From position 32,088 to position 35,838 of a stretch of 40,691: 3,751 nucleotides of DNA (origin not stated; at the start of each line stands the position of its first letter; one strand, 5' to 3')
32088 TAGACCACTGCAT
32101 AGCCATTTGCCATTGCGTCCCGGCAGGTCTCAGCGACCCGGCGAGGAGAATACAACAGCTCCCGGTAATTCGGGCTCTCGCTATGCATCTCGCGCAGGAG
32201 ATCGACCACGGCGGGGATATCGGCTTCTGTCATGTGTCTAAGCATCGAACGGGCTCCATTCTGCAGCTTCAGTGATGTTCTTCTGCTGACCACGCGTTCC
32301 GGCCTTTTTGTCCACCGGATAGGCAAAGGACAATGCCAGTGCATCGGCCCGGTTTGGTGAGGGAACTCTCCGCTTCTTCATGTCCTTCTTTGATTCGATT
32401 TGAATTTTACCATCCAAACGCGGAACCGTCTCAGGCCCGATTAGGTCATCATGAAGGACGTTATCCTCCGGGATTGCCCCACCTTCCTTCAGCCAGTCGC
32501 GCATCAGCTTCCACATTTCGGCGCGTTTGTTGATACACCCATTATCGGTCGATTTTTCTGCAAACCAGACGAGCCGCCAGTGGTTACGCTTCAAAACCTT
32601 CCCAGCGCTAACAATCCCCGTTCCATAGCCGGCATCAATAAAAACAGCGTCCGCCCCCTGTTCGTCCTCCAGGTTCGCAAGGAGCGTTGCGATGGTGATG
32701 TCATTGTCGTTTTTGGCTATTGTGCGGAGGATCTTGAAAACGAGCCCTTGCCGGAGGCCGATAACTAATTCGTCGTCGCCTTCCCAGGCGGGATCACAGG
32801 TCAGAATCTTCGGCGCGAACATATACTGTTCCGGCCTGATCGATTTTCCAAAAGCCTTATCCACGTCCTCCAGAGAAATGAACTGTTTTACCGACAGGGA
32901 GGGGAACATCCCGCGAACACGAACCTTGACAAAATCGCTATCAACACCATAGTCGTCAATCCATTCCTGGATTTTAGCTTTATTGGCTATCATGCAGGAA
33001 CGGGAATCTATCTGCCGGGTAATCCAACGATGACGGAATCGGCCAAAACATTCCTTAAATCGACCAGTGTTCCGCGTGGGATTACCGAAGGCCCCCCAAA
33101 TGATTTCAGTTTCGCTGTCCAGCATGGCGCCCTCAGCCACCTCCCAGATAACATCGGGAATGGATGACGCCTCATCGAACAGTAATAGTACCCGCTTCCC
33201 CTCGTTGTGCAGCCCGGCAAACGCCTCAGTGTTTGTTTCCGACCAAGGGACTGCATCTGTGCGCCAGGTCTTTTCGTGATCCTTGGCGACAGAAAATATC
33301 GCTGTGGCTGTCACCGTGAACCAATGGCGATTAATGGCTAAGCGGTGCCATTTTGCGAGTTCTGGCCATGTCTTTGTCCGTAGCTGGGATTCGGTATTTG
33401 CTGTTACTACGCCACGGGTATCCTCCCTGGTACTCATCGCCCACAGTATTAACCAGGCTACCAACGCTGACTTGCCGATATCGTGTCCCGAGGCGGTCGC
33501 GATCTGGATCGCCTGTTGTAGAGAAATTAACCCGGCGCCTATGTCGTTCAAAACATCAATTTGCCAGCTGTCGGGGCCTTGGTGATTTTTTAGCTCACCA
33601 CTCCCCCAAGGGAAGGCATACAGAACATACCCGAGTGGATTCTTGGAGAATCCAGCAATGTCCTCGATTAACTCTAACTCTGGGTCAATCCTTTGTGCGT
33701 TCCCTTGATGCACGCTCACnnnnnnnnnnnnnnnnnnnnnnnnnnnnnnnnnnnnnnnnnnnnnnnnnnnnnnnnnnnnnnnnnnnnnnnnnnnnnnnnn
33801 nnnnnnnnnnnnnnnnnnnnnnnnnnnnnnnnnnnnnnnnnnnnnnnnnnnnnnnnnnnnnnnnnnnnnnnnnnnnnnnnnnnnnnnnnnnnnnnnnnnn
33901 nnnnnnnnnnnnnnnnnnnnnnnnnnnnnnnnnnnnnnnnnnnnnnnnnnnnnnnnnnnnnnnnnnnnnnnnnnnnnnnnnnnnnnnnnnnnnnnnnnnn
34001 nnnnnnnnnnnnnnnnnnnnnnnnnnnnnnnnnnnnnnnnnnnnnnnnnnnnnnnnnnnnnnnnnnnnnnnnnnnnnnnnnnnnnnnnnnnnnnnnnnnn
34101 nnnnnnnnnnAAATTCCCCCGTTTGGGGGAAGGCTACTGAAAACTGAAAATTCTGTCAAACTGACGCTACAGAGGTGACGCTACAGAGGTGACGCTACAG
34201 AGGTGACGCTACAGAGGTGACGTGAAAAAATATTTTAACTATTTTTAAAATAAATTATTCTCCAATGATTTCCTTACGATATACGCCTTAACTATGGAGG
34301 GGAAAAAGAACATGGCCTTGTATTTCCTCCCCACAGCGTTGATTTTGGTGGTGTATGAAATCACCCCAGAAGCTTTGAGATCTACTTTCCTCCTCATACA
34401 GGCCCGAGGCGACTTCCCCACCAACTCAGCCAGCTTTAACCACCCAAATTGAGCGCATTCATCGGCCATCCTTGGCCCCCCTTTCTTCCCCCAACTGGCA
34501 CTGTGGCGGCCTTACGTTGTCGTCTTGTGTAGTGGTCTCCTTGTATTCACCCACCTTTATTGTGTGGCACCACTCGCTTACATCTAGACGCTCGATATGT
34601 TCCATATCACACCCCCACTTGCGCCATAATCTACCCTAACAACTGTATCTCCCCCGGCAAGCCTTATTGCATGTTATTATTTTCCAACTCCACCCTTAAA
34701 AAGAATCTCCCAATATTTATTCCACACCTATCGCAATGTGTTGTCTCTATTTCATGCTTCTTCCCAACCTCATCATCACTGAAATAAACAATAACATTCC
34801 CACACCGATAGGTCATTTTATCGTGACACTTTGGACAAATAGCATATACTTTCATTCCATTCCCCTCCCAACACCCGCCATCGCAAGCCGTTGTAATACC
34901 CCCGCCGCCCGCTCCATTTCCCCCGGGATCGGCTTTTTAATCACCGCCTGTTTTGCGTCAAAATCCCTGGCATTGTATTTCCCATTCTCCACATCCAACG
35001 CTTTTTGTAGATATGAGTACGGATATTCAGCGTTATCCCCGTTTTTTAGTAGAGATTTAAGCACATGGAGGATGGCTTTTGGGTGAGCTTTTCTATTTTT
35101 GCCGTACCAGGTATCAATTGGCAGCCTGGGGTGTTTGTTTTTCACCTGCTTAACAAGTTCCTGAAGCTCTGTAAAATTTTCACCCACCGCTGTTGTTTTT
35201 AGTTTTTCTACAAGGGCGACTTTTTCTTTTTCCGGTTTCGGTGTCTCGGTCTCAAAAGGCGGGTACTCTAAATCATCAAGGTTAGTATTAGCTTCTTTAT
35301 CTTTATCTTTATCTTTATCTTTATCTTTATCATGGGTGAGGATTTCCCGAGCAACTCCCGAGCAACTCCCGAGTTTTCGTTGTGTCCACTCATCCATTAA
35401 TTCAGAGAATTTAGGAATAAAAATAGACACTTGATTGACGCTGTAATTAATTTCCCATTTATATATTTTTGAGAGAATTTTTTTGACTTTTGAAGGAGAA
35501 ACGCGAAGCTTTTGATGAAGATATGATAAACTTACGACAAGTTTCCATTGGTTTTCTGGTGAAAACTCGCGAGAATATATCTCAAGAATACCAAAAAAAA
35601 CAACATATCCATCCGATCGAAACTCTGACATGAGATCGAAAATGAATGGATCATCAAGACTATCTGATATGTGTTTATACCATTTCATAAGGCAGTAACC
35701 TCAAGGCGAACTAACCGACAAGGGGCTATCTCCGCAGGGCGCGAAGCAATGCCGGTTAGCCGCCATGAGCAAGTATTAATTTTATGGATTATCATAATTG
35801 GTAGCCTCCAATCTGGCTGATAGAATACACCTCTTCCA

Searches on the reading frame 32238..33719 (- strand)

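Call 69: search_protein_families(library=phrogs, proteins=[window:32238-33719:-], max_evalue=0.001)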
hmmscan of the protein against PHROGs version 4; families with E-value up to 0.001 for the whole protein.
window:32238-33719:- (493 aa): 3 families
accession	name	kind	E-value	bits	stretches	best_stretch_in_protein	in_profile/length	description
phrog_5902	-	unknown function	1.6e-63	216.2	1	21-283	2-269/359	-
phrog_2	-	head and packaging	8.1e-32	111.8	1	48-477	265-601/807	terminase large subunit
phrog_20197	-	unknown function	0.00067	20.6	0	69-141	48-125/158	-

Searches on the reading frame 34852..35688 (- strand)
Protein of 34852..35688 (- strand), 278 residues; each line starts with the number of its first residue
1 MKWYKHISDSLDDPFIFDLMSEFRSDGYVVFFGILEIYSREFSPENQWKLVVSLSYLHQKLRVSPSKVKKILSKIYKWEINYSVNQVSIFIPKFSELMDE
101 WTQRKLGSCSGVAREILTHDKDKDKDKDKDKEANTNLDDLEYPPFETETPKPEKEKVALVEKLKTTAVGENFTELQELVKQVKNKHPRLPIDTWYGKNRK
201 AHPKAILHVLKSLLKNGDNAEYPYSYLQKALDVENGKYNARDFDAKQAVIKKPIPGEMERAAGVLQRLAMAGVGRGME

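Call 9: search_protein_families(library=pfam, proteins=[window:34852-35688:-], max_evalue=0.1)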
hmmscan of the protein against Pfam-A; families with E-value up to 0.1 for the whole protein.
window:34852-35688:- (278 aa): 3 families
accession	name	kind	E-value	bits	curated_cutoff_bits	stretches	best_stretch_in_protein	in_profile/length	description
PF14297.12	Lin1244_N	-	0.0022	19.1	25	1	3-79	1-77/95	Lin1244/Lin1753-like, N-terminal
PF08149.16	BING4CT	-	0.051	13.7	23.7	0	134-166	42-74/79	BING4CT (NUC141) domain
PF01399.33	PCI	-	0.07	13.8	22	0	52-87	40-76/84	PCI domain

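Call 10: search_protein_families(library=phrogs, proteins=[window:34852-35688:-], max_evalue=0.1)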
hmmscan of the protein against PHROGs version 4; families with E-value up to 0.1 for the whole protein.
window:34852-35688:- (278 aa): 1 family
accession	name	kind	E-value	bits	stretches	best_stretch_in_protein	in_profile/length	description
phrog_2562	-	DNA, RNA and nucleotide metabolism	0.0019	19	0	3-80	11-87/290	replication initiation protein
